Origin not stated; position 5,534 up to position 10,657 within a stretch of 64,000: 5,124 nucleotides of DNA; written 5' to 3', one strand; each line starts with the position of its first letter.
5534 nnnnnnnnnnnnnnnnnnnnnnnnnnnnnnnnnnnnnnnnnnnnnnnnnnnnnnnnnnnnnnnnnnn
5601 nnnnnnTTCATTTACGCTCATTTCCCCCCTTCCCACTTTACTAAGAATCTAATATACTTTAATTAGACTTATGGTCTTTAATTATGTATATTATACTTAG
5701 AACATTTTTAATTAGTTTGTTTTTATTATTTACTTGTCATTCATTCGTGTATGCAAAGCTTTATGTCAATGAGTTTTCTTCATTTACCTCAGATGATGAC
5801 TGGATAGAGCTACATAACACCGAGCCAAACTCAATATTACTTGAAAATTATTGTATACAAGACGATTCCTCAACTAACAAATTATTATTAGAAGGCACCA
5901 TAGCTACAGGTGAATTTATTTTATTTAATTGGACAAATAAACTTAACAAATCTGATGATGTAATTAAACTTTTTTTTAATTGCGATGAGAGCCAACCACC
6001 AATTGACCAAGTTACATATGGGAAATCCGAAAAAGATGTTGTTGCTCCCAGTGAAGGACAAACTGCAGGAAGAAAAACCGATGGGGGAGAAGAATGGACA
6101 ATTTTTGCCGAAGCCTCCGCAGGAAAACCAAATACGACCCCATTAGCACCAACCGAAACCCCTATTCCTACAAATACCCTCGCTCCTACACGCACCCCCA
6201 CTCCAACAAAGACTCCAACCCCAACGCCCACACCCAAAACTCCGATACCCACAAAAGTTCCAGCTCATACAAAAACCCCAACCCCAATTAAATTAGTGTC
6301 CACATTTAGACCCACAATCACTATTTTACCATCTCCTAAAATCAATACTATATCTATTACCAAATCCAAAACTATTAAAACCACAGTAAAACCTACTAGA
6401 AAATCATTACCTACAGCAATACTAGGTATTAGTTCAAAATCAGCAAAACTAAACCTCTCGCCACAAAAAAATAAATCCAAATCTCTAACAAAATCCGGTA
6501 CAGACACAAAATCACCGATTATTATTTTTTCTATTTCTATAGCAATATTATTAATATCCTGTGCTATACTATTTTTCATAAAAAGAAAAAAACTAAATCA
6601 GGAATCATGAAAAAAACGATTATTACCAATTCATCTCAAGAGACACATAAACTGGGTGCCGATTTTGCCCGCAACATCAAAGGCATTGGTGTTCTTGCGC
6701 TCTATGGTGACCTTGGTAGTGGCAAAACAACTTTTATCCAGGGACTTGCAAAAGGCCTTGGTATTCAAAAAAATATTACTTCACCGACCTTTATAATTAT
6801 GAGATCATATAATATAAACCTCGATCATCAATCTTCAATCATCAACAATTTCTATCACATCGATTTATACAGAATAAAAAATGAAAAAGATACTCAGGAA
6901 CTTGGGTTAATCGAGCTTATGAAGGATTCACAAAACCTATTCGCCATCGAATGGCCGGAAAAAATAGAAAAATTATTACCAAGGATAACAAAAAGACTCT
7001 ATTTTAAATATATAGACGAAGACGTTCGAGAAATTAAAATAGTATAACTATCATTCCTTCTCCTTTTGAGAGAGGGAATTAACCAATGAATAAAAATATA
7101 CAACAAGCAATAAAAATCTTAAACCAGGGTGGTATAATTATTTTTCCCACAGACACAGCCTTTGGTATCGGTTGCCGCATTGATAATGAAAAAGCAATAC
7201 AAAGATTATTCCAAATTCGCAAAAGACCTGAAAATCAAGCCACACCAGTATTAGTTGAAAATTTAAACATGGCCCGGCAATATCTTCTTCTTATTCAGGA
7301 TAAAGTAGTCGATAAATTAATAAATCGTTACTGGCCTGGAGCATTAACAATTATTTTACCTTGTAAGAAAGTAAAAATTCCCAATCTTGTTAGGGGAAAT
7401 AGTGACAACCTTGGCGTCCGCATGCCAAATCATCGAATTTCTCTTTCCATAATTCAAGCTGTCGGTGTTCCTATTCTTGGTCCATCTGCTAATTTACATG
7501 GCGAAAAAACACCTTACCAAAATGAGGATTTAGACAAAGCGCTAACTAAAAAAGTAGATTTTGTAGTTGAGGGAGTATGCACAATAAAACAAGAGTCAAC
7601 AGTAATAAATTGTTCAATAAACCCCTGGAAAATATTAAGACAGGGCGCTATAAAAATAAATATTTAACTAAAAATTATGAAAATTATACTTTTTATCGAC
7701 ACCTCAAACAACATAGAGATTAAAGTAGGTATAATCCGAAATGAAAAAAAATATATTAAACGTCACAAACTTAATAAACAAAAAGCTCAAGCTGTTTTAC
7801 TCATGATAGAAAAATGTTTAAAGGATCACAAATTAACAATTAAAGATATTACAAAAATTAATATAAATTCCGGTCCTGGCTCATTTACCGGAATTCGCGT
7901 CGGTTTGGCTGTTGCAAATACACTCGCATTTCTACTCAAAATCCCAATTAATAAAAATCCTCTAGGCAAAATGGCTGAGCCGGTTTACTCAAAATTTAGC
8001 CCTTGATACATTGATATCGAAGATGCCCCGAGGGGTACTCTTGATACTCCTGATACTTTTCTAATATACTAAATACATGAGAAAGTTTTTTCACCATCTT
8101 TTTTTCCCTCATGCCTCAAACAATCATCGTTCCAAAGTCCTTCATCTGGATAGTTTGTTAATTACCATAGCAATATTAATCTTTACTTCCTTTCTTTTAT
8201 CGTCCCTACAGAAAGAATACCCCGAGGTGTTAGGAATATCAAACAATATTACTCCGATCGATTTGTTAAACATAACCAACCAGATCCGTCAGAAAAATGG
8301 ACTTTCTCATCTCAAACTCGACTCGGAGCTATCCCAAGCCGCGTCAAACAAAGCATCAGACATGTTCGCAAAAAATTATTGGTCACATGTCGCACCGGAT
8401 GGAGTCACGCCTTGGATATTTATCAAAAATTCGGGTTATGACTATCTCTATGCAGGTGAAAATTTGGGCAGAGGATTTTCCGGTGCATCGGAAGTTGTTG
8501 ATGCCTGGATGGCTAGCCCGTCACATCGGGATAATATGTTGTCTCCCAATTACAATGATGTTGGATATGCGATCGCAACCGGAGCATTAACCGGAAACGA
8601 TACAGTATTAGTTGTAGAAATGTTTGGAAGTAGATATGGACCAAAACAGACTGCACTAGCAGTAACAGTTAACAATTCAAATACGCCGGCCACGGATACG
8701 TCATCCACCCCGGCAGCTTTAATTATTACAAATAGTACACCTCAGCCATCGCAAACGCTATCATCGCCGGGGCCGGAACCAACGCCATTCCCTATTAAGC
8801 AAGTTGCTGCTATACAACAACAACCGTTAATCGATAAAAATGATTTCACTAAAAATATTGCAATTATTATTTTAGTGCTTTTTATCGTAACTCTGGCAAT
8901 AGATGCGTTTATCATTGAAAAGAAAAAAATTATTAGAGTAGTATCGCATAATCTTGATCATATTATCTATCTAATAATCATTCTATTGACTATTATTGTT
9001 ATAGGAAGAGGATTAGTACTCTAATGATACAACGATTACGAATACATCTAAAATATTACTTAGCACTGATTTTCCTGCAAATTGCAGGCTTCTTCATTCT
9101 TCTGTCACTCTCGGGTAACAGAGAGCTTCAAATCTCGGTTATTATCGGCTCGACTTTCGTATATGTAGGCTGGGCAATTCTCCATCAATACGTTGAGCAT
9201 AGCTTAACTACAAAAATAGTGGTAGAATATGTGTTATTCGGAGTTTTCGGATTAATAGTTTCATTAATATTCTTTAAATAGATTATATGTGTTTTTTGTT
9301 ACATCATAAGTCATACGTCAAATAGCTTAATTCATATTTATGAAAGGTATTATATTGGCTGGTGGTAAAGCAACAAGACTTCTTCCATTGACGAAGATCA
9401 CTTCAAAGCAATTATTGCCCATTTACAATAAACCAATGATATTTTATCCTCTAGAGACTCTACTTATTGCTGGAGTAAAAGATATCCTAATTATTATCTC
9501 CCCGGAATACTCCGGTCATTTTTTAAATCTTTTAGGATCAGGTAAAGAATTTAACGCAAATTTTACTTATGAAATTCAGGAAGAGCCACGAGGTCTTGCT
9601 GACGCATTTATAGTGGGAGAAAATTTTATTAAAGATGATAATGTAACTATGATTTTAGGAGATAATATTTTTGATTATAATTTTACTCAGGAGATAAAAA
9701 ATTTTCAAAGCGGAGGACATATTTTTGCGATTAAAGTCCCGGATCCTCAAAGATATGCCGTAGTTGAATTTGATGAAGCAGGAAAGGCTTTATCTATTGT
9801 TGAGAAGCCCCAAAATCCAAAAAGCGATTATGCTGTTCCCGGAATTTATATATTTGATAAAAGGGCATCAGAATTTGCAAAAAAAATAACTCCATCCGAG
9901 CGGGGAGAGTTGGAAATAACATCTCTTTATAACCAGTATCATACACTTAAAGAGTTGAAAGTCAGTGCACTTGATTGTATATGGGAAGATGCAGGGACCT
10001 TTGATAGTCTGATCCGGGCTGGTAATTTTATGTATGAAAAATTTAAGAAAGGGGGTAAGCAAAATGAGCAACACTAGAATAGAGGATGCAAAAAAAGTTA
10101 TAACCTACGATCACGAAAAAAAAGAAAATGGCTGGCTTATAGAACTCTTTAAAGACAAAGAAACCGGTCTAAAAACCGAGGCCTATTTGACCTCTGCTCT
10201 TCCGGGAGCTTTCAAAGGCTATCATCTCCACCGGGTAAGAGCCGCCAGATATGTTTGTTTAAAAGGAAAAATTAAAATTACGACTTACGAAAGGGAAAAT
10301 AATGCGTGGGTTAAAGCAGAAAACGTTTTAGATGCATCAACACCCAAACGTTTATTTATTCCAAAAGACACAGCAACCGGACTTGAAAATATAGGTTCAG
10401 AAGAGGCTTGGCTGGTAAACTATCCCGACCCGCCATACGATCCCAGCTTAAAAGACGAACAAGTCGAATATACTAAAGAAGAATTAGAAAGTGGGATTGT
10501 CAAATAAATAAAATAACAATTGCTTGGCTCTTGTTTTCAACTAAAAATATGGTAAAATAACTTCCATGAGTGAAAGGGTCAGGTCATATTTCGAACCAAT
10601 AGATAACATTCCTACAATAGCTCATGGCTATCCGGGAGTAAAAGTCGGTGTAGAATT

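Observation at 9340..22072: Nucleotide-sugar island feeding a Und-P-pentose (ArnC/ArnT-like) glycosylation module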

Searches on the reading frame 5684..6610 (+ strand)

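Call 8: search_protein_families(library=pfam, proteins=[window:5684-6610:+], max_evalue=0.01)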
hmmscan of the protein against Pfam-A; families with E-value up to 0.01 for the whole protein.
window:5684-6610:+ (308 aa): 1 family
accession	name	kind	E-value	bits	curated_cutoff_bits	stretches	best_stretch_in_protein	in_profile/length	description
PF00932.25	LTD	-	2.5e-05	25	34.3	1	26-113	8-108/109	Lamin Tail Domain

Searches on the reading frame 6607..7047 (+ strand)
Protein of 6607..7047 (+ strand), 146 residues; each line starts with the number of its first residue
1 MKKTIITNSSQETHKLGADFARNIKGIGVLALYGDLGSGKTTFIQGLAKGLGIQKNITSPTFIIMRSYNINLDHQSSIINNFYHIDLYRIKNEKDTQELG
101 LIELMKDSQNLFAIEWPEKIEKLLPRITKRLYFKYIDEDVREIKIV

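Call 8: search_protein_families(library=pfam, proteins=[window:6607-7047:+], max_evalue=0.01)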
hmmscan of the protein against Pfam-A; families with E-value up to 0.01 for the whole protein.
window:6607-7047:+ (146 aa): 1 family
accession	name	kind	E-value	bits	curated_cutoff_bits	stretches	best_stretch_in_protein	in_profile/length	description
PF02367.23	TsaE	-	1.1e-35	122.8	26.6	1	8-138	2-123/128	Threonylcarbamoyl adenosine biosynthesis protein TsaE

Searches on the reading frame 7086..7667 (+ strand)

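Call 8: search_protein_families(library=pfam, proteins=[window:7086-7667:+], max_evalue=0.01)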
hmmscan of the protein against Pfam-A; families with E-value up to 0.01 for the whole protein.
window:7086-7667:+ (193 aa): 1 family
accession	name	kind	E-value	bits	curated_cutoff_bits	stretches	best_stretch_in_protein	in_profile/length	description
PF01300.24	Sua5_yciO_yrdC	-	2.4e-54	183.9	25.1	1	11-187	2-178/178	Telomere recombination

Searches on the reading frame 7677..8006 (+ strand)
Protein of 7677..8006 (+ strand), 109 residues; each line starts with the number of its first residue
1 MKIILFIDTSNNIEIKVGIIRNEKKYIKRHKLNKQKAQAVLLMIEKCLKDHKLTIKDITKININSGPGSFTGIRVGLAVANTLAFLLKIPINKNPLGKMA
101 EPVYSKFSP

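Call 8: search_protein_families(library=pfam, proteins=[window:7677-8006:+], max_evalue=0.01)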
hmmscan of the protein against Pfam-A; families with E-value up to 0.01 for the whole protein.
window:7677-8006:+ (109 aa): 1 family
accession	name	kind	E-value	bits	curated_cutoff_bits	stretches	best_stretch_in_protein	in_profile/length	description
PF00814.31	TsaD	-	2.1e-14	54.3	24.8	1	34-91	27-84/264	tRNA N6-adenosine threonylcarbamoyltransferase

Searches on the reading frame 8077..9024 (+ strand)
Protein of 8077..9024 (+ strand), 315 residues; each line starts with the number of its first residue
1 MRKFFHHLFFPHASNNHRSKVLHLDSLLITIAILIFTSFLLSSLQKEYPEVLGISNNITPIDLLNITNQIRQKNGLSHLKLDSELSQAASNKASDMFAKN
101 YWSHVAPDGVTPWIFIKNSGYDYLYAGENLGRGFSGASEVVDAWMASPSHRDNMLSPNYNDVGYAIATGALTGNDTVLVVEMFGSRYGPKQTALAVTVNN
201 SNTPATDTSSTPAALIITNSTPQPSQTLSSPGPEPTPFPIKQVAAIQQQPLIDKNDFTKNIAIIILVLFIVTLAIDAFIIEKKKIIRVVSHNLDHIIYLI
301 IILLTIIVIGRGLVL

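Call 8: search_protein_families(library=pfam, proteins=[window:8077-9024:+], max_evalue=0.01)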
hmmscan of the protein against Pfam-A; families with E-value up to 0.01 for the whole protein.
window:8077-9024:+ (315 aa): 1 family
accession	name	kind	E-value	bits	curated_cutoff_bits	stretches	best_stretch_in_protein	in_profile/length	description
PF00188.32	CAP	-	6.1e-21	75.9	21.1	1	64-178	1-113/117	Cysteine-rich secretory protein family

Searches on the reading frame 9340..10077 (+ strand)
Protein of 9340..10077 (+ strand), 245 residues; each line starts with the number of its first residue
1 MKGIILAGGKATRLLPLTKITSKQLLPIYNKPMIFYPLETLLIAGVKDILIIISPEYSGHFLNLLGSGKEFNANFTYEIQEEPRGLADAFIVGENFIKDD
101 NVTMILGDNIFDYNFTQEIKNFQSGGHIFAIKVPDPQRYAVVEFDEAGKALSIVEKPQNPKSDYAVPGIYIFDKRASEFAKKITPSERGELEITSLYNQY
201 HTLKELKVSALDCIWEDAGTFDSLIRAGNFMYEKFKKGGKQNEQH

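Call 3: search_protein_families(library=pfam, proteins=[window:9340-10077:+])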
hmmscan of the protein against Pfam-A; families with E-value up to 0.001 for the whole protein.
window:9340-10077:+ (245 aa): 2 families
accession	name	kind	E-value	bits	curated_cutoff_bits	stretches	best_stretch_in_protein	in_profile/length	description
PF00483.29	NTP_transferase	-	1.3e-57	195.6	21.2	1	2-231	1-242/245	Nucleotidyl transferase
PF12804.13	NTP_transf_3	-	7.4e-08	33.2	27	1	3-111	1-98/160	MobA-like NTP transferase domain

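Call 4: search_protein_families(library=ncbifam, proteins=[window:9340-10077:+])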
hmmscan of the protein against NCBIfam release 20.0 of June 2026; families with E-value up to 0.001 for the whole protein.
window:9340-10077:+ (245 aa): 29 families (the best 25 are shown)
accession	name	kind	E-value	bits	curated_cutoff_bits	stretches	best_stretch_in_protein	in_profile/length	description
TIGR01207.1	rmlA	equivalog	2.7e-86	289.3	360.65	1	2-232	1-237/286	glucose-1-phosphate thymidylyltransferase RfbA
NF012024.0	PRK15480.1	equivalog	2.2e-74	250.2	588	1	2-232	5-241/292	glucose-1-phosphate thymidylyltransferase RfbA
TIGR01208.1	rmlA_long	equivalog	3e-58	197.4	320.25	1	2-237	1-240/353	glucose-1-phosphate thymidylyltransferase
TIGR03992.1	Arch_glmU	subfamily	8.9e-44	149.9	292.1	1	1-237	1-233/393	bifunctional sugar-1-phosphate nucleotidylyltransferase/acetyltransferase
NF041173.1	Sug_nt_acttase_Thmprot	equivalog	1.5e-33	116.3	600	1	1-236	1-232/405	bifunctional sugar-1-phosphate nucleotidylyltransferase/acetyltransferase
NF041313.1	UDPGP_AglF_Halo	equivalog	9.8e-32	110.3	400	1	1-195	1-197/234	UTP--glucose-1-phosphate uridylyltransferase AglF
TIGR01099.1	galU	equivalog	4.5e-24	85.5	326.8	2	73-220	94-254/261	UTP--glucose-1-phosphate uridylyltransferase GalU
NF052502.1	man1P_GTase_Rv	exception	8.3e-21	74.2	440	1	3-227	3-226/352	mannose-1-phosphate guanylyltransferase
NF045761.1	NAMPUrTaseMurU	equivalog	5.2e-17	62.5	250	1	1-225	1-221/226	N-acetylmuramate alpha-1-phosphate uridylyltransferase MurU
NF049965.1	GlMnHpPGnyltfHddC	equivalog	5.1e-14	52.4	300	1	1-175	1-170/221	D-glycero-D-manno-heptose 1-phosphate guanosyltransferase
NF003670.0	PRK05293.1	equivalog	6.5e-12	45.1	470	1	3-227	7-254/382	glucose-1-phosphate adenylyltransferase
TIGR02091.1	glgC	equivalog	6.2e-11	42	424.9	1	3-227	3-255/364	glucose-1-phosphate adenylyltransferase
NF007516.0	PRK10122.1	equivalog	2.6e-10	39.9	534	1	2-53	5-56/297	UTP--glucose-1-phosphate uridylyltransferase GalF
NF009928.0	PRK13389.1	equivalog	2.6e-10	39.9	548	1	2-53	10-61/302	UTP--glucose-1-phosphate uridylyltransferase GalU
NF041135.1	IPPtranDIPPsyn_Thcocales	equivalog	1.9e-09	37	580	1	1-238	1-224/419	bifunctional L-myo-inositol-1-phosphate cytidylyltransferase/CDP-L-myo-inositol myo-inositolphosphotransferase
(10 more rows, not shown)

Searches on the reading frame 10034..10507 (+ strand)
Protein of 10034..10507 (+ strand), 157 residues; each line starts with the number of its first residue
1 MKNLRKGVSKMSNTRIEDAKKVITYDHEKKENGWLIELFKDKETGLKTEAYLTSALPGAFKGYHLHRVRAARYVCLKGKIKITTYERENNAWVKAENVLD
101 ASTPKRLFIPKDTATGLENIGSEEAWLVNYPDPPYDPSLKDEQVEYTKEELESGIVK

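Call 3: search_protein_families(library=pfam, proteins=[window:10034-10507:+])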
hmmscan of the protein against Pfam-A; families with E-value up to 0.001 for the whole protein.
window:10034-10507:+ (157 aa): 2 families
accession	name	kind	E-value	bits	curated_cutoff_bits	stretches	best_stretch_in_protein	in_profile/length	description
PF14667.12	Polysacc_synt_C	-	2.7e-07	31.2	28.7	1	31-141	4-109/111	Polysaccharide biosynthesis C-terminal domain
PF05523.17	FdtA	-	0.00014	22.1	23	1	50-137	34-116/131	WxcM-like, C-terminal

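Call 4: search_protein_families(library=ncbifam, proteins=[window:10034-10507:+])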
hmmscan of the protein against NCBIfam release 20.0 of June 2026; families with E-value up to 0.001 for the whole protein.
window:10034-10507:+ (157 aa): 0 families

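Call 23: search_solved_structures(query=window:10064-10507:+, max_evalue=1, show_alignments=1)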
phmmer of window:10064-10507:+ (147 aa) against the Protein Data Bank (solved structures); distinct sequences matched with E-value up to 1: 2.
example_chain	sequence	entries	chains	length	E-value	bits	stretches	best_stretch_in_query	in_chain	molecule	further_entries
4rtt_A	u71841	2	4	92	0.56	13.4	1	59-125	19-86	SLIT-ROBO Rho GTPase-activating protein 2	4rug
3r03_A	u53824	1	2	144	0.57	13.4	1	32-94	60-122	NUDIX hydrolase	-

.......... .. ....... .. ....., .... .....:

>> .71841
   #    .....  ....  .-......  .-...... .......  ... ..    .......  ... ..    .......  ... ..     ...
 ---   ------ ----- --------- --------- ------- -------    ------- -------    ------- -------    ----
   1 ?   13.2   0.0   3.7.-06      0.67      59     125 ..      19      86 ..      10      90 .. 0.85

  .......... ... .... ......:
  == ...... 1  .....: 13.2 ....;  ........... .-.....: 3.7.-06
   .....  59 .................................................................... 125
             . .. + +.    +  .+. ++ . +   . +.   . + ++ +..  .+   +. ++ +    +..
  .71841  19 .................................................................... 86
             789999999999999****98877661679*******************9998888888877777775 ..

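Call 50: find_homologous_proteins(query=window:10064-10507:+, max_evalue=0.001)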
Query window:10064-10507:+ (147 aa): 1456 proteins with E <= 0.001 among 1485 candidates; the best 120 are listed.
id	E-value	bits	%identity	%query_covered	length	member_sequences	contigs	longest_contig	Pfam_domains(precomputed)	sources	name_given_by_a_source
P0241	9.8e-84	297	88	100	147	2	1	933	PF14667.13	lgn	-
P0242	3.8e-78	278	84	100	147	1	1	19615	PF14667.13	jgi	jgi:dTDP-4-dehydrorhamnose 3,5-epimerase-like enzyme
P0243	8.9e-76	271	82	100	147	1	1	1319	PF14667.13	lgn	-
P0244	1.0e-75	271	79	100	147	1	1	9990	PF14667.13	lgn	-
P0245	3.6e-74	265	80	100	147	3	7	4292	PF14667.13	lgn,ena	-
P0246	3.7e-74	265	78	100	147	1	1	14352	PF14667.13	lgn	-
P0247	4.4e-74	265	79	100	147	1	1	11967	PF14667.13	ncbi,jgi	jgi:dTDP-4-dehydrorhamnose 3,5-epimerase-like enzyme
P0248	4.5e-74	265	78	100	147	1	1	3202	PF14667.13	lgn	-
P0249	4.9e-74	265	79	100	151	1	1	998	PF14667.13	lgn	-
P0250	5.0e-74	265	78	100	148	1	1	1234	PF14667.13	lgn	-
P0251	6.6e-74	265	79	100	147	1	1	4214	PF05523.18,PF14667.13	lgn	-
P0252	7.3e-74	265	78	100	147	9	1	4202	PF14667.13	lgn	-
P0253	7.7e-74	264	78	100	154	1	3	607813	PF14667.13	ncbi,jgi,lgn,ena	-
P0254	9.9e-74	264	79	100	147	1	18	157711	PF14667.13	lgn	-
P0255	1.2e-73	264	80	100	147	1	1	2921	PF14667.13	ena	-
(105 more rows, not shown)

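Call 56: predict_structure(alignment_id=A3)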
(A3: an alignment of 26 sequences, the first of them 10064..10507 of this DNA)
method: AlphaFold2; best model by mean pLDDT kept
length: 147 residues; sequences in the alignment: 26
mean_pLDDT: 90.1   pTM: 0.82
mean pLDDT of the five models: 90.1, 87.9, 87.1, 86.6, 72.9
residues with pLDDT >= 90: 95; 70-90: 42; 50-70: 10; < 50: 0
segments of 3 or more residues with pLDDT < 50: none
pLDDT, mean of each block of 10 residues (from residue 1): 84 93 94 85 96 87 97 93 96 96 94 96 69 82 88
secondary structure, 60 per line:
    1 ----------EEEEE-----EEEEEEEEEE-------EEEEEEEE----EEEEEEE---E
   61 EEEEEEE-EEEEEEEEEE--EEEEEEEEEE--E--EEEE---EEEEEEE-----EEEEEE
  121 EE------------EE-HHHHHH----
elements in order: E11-15 E21-30 E38-45 E50-56 E60-67 E69-78 E81-90 E96-99 E103-109 E115-122 H138-143

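Call 58: fold_search(model_id=the predicted structure, library=pdb)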
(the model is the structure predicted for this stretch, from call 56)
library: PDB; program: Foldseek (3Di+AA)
matches with E <= 10: 1835; with E <= 0.001: 351
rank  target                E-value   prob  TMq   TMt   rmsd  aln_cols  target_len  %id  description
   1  4yrd_A                5.5e-07  1.00  0.62  0.28   3.4       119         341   19  Crystal structure of CapF with inhibitor 3-isopropenyl-tropolone (released 2015-10-21)
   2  3vhr                  1.2e-06  1.00  0.63  0.29   3.7       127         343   20  Crystal Structure of capsular polysaccharide assembling protein CapF from Staphylococcus aureus in space group C2221 (released 2012-02-15)
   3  4yrd_B                1.3e-06  1.00  0.62  0.28   3.4       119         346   19  Crystal structure of CapF with inhibitor 3-isopropenyl-tropolone (released 2015-10-21)
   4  3st7                  1.8e-06  1.00  0.62  0.27   3.9       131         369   19  Crystal Structure of capsular polysaccharide assembling protein CapF from staphylococcus aureus (released 2012-02-15)
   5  4qm9_B                3.5e-06  1.00  0.58  0.56   3.1       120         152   14  Crystal Structure of a Putative Cysteine Dioxygenase From Bacillus subtilis with Cys-bound (released 2014-11-19)
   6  3eqe_B                4.1e-06  1.00  0.60  0.57   3.0       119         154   13  Crystal structure of the YubC protein from Bacillus subtilis. Northeast Structural Genomics Consortium target SR112. (released 2008-10-14)
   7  2zkl                  4.5e-06  1.00  0.62  0.27   3.7       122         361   20  Crystal Structure of capsular polysaccharide assembling protein CapF from staphylococcus aureus (released 2009-03-31)
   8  4qm9_A                5.3e-06  1.00  0.57  0.55   3.6       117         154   14  Crystal Structure of a Putative Cysteine Dioxygenase From Bacillus subtilis with Cys-bound (released 2014-11-19)
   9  6xwv_B                5.6e-06  1.00  0.57  0.66   2.4       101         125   11  Crystal structure of drosophila melanogaster CENP-C bound to CAL1 (released 2020-04-01)
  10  6xwv_C                7.3e-06  1.00  0.57  0.63   3.0       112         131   12  Crystal structure of drosophila melanogaster CENP-C bound to CAL1 (released 2020-04-01)
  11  6o2k_A                8.1e-06  1.00  0.58  0.63   3.2       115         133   10  Drosophila melanogaster CENP-C cupin domain (released 2019-08-21)
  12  2et7                  9.0e-06  1.00  0.50  0.37   1.6        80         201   19  Structural and spectroscopic insights into the mechanism of oxalate oxidase (released 2005-11-22)
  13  1v70                  9.0e-06  1.00  0.50  0.67   4.0       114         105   21  Crystal Structure of probable antibiotics synthesis protein from Thermus thermophilus HB8 (released 2004-12-14)
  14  6orm_A                9.4e-06  1.00  0.46  0.42   8.2       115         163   11  Crystal Structure of Peruvianin-I (Cysteine peptidase from Thevetia peruviana latex) (released 2020-05-06)
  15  4luk                  9.4e-06  1.00  0.53  0.43   4.6       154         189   22  The crystal structure of the P132A, Y133G mutant of Pyrococcus furiosus phosphoglucose isomerase in complex with mangane (released 2014-07-30)
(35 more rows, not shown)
